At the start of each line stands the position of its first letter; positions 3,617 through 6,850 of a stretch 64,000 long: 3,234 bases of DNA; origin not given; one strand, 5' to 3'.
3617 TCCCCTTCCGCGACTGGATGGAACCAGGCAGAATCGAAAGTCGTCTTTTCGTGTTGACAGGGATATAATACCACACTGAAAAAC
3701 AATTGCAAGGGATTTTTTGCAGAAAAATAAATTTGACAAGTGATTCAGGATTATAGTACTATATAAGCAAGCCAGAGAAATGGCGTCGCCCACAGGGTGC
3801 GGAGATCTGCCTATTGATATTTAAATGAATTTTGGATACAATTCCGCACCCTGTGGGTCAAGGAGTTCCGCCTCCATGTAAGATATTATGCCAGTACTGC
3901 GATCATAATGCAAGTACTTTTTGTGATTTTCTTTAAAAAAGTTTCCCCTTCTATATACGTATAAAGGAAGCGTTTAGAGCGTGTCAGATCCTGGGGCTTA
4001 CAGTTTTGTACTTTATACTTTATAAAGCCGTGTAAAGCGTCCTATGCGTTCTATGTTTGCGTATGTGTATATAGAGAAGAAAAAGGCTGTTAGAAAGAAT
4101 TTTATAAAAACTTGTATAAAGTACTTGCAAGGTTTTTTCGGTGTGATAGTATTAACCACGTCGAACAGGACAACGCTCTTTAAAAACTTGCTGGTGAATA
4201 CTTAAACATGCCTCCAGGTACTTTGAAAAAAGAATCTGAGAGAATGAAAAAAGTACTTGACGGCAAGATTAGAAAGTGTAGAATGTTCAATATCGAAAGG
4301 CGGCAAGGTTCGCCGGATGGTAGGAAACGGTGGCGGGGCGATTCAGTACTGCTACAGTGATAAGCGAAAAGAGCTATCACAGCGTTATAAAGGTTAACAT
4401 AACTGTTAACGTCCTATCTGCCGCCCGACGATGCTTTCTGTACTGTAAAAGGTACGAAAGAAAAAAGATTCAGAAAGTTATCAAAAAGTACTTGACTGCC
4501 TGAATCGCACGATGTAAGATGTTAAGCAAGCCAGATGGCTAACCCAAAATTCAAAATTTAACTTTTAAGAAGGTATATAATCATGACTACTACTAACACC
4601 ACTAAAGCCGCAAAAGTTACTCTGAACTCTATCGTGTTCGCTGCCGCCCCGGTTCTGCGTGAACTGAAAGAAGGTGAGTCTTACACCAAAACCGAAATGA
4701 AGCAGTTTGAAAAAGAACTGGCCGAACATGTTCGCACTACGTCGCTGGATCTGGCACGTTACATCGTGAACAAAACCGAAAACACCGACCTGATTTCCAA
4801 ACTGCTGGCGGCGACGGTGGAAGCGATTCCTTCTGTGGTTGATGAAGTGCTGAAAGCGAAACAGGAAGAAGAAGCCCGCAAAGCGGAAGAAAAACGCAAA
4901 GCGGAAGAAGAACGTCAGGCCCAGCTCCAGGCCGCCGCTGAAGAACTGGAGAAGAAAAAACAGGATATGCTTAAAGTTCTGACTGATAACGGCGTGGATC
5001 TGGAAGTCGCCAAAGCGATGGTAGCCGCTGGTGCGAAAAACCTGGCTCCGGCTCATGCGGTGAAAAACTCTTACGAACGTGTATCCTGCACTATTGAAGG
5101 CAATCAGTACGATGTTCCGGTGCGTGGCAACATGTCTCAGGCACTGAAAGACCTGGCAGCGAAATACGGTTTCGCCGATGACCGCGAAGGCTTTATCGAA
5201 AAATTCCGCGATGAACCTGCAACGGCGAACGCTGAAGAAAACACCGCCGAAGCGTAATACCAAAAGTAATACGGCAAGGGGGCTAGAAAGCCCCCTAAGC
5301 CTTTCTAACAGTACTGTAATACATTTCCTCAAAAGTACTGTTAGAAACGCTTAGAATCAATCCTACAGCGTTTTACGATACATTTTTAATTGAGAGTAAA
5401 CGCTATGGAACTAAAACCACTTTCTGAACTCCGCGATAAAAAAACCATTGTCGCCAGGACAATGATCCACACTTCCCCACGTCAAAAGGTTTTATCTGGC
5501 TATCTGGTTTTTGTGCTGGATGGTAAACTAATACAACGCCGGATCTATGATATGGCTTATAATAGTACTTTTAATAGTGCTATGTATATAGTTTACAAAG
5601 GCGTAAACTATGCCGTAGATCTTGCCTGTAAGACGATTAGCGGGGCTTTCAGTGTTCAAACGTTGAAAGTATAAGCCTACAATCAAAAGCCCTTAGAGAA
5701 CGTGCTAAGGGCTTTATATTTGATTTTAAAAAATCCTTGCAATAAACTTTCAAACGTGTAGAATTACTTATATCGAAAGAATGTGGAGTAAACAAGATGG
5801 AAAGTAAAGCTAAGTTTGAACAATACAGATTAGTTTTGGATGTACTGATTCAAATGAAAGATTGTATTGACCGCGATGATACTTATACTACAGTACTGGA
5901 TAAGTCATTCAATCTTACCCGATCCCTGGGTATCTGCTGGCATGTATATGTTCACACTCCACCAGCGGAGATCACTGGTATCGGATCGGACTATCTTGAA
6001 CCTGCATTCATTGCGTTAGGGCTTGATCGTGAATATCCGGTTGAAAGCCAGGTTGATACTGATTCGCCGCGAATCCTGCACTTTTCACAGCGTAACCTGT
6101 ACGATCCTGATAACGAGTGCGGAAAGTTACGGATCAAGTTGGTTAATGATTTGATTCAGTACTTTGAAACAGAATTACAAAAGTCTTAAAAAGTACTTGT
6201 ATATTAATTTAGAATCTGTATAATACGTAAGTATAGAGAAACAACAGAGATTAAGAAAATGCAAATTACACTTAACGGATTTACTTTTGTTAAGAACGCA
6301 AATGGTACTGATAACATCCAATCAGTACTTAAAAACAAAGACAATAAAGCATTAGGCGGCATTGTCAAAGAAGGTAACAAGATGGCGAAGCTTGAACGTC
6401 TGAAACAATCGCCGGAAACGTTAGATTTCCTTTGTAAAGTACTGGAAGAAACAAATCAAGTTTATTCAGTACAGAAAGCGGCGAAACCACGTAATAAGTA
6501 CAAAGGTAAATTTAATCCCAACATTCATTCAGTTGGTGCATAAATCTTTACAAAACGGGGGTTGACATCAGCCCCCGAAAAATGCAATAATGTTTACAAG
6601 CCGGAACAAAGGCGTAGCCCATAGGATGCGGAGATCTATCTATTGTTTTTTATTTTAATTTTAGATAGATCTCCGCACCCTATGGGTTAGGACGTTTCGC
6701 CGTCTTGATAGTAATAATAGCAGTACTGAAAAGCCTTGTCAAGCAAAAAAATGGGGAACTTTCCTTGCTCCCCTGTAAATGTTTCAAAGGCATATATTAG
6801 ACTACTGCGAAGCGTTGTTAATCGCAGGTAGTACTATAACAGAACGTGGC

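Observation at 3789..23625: Dispersed 26-bp element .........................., three times as long inverted-repeat pairs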

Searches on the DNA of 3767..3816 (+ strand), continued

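Call 68: search_with_rna_model(model_id=R1, sources=[L099], max_evalue=0.01, show_alignments=2)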
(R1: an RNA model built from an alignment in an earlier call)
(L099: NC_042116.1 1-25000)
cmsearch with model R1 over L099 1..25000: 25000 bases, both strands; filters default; matches with E-value up to 0.01: 9.
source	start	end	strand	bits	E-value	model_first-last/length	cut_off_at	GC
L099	12149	12199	+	48.6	1.6e-11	1-50/50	no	0.47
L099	6396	6447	-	47.9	2.3e-11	1-50/50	no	0.4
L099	9789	9839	+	40.7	2.1e-09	1-50/50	no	0.41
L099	283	333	+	38.9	6.3e-09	1-50/50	no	0.49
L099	5434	5484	+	38.5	8.3e-09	1-50/50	no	0.39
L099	3286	3336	+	35.3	5.8e-08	1-50/50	no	0.47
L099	3350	3399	-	34.5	9.6e-08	1-50/50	no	0.36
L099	4521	4571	+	29.6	2e-06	1-50/50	no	0.33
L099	365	414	-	21.4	0.00034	1-50/50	no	0.44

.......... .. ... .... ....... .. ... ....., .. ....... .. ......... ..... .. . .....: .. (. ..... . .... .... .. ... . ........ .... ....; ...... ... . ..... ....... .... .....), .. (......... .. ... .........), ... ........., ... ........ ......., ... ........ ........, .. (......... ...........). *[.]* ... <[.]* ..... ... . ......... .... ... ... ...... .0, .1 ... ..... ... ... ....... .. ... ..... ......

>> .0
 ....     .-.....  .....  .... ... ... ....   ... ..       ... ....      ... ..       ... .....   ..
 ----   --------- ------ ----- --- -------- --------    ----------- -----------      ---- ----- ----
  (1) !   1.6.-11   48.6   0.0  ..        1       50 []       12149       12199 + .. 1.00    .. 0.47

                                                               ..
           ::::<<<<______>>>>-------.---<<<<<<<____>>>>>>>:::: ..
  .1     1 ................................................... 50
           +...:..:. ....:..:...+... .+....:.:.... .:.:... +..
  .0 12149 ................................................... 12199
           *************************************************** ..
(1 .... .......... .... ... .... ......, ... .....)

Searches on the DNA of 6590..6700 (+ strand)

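Call 15: search_dna_similar(query=window:6590-6700:+, collection=phages, mode=distant, max_evalue=0.01, max_rows=60)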
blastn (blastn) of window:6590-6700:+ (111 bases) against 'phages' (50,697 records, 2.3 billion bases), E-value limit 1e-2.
Records with a match: 9; places in all: 20; records where one place covers at least 80% of the query: 4.
Best place of each record, by identity: >=99% 2; 90-95% 2; 80-90% 3; 60-80% 2.
By first word of the organism name: Escherichia 4; Cronobacter 2; Pectobacterium 2; Erwinia 1.
By host as written in the record: Cronobacter sakazakii 2; Pectobacterium carotovorum subsp. carotovorum strain CBBL19-1-37 2; Erwinia aphidicola B01_10 1; Escherichia coli O157:H7 1; Escherichia coli CEFAR CCCD-E003 1; Escherichia coli FORC82 1; Escherichia coli EC3.18 1.
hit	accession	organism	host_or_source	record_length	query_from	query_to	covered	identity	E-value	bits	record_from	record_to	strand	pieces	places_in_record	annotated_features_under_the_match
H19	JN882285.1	Cronobacter phage vB_CsaM_GAP32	Cronobacter sakazakii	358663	1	111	100%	100.0%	4e-50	201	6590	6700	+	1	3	none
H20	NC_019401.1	Cronobacter phage vB_CsaM_GAP32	Cronobacter sakazakii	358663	1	111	100%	100.0%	4e-50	201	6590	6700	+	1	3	none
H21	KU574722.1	Pectobacterium phage vB_PcaM_CBB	Pectobacterium carotovorum subsp. ...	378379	1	111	100%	73.0%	2e-9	66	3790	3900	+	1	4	redundant repeat | hypothetical protein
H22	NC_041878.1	Pectobacterium phage vB_PcaM_CBB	Pectobacterium carotovorum subsp. ...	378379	1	111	100%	73.0%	2e-9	66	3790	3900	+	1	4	redundant repeat | hypothetical protein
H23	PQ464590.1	Erwinia phage Hallingskeid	Erwinia aphidicola B01_10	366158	8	60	48%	81.1%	5e-5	52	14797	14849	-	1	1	hypothetical protein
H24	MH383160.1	Escherichia phage UB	Escherichia coli O157:H7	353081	5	54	45%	82.4%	6e-4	49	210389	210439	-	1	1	none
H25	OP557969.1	Escherichia phage ph0011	Escherichia coli CEFAR CCCD-E003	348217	57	101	41%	81.3%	7e-3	46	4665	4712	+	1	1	none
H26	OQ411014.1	Escherichia phage EJP2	Escherichia coli FORC82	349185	20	54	32%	91.4%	2e-4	51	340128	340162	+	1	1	none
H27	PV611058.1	Escherichia phage WPEC3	Escherichia coli EC3.18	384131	20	54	32%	91.4%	2e-4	51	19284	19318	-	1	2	hypothetical protein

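Call 16: get_annotated_region(hit=H23, flank=20000)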
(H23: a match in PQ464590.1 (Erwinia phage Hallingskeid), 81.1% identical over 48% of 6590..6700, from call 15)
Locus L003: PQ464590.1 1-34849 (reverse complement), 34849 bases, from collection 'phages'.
description: Erwinia phage Hallingskeid, complete genome.
organism: Erwinia phage Hallingskeid (NCBI taxid 3374949)
taxonomy: Viruses
host: Erwinia aphidicola B01_10; source: -; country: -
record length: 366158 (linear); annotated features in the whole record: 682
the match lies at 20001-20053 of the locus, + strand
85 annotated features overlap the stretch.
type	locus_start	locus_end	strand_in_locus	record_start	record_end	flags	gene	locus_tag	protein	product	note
CDS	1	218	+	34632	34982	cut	-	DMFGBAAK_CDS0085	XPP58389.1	hypothetical protein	-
CDS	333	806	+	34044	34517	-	-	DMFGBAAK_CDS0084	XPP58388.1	hypothetical protein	-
CDS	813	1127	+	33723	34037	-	-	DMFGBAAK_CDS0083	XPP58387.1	hypothetical protein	-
CDS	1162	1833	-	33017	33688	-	-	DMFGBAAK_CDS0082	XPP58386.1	virion structural protein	-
CDS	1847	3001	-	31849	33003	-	-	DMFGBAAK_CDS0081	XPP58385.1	regulator of chromosome condensation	-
CDS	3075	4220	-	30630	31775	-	-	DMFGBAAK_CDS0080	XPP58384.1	regulator of chromosome condensation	-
CDS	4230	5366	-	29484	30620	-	-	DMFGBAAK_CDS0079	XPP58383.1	regulator of chromosome condensation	-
CDS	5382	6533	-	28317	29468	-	-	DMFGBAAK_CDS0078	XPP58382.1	regulator of chromosome condensation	-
CDS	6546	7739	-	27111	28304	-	-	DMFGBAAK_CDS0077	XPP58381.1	regulator of chromosome condensation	-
CDS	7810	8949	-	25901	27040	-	-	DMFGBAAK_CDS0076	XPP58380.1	regulator of chromosome condensation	-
CDS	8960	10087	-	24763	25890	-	-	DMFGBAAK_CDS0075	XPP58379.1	regulator of chromosome condensation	-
CDS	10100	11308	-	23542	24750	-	-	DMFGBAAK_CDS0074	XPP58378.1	regulator of chromosome condensation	-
CDS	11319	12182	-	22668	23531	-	-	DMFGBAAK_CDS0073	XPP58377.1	hypothetical protein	-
CDS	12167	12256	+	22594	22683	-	-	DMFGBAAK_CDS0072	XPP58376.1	hypothetical protein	-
CDS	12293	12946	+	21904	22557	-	-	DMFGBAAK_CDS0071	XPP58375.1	hypothetical protein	-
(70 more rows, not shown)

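Call 17: get_annotated_region(hit=H24, flank=20000)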
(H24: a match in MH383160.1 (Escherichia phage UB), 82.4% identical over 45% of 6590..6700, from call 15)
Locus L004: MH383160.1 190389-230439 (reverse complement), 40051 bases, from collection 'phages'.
description: Escherichia phage UB, complete genome.
organism: Escherichia phage UB (NCBI taxid 2268588)
taxonomy: Viruses; Duplodnaviria; Heunggongvirae; Uroviricota; Caudoviricetes; Asteriusvirus; Asteriusvirus PBECO4
host: Escherichia coli O157:H7; source: feces from Pongo pygmaeus (orangutan); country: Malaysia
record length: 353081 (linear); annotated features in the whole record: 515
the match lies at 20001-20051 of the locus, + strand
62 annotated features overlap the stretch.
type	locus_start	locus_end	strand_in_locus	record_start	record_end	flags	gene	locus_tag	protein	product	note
CDS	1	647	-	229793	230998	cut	-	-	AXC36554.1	regulator of chromosome condensation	-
CDS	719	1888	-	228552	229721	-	-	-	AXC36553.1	hypothetical protein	-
CDS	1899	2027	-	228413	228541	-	-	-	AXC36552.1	putative DNA condensation protein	-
CDS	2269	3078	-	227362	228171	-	-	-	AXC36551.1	putative DNA condensation protein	-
CDS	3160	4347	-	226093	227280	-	-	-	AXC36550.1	putative DNA condensation protein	-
CDS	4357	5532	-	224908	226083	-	-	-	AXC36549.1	hypothetical protein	-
CDS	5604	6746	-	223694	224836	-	-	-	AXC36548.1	regulator of chromosome condensation-like protein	-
CDS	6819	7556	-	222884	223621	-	-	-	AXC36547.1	hypothetical protein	-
CDS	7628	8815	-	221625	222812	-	-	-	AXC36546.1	hypothetical protein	-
CDS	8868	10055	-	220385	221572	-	-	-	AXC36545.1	regulator of chromosome condensation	-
CDS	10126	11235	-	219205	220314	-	-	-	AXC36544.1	putative DNA condensation protein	-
CDS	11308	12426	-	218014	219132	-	-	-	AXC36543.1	putative DNA condensation protein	-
CDS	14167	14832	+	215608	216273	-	-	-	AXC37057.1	hypothetical protein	-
CDS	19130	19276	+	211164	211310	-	-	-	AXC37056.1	hypothetical protein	-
CDS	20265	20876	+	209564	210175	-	-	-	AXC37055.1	hypothetical protein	-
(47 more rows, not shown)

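Call 18: get_annotated_region(hit=H26, flank=20000)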
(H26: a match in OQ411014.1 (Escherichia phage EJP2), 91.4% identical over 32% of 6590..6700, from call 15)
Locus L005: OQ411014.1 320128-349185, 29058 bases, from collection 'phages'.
description: Escherichia phage EJP2, complete genome.
organism: Escherichia phage EJP2 (NCBI taxid 3028122)
taxonomy: Viruses; Duplodnaviria; Heunggongvirae; Uroviricota; Caudoviricetes; Asteriusvirus
host: Escherichia coli FORC82; source: animal feces; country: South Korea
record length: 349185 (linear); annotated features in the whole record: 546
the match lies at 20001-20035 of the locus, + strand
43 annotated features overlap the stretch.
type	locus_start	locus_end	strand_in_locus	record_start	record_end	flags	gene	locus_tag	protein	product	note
CDS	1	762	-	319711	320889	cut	-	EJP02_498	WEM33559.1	hypothetical protein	-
CDS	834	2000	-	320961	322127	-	-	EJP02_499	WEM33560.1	hypothetical protein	-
CDS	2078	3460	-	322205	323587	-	-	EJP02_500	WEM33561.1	hypothetical protein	-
CDS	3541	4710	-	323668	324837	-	-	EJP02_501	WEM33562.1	BNR repeat domain protein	-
CDS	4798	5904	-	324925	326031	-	-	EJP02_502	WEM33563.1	GTPase regulator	X-linked retinitis pigmentosa GTPase regulator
CDS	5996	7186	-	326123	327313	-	-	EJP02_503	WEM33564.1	GTPase regulator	X-linked retinitis pigmentosa GTPase regulator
CDS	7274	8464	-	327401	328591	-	-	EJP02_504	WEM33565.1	GTPase regulator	X-linked retinitis pigmentosa GTPase regulator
CDS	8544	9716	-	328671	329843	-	-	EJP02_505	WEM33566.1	GTPase regulator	X-linked retinitis pigmentosa GTPase regulator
CDS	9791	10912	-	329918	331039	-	-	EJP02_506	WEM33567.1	hypothetical protein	-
CDS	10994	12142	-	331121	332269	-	-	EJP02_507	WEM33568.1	BNR repeat domain protein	-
CDS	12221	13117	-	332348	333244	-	-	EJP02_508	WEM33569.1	hypothetical protein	-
CDS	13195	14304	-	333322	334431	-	-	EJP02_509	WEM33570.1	GTPase regulator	X-linked retinitis pigmentosa GTPase regulator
CDS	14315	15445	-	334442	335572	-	-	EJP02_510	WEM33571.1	hypothetical protein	-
CDS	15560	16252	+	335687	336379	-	-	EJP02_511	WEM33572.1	hypothetical protein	-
CDS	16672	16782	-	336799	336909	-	-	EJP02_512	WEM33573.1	hypothetical protein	-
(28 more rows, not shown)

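Call 63: search_dna_similar(query=L005:19950-20110:+, collection=ecoli_genomes, mode=distant, max_evalue=1, max_rows=10)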
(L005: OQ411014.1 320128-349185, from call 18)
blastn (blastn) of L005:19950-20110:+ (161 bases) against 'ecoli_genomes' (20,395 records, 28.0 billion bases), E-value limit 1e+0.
No match.
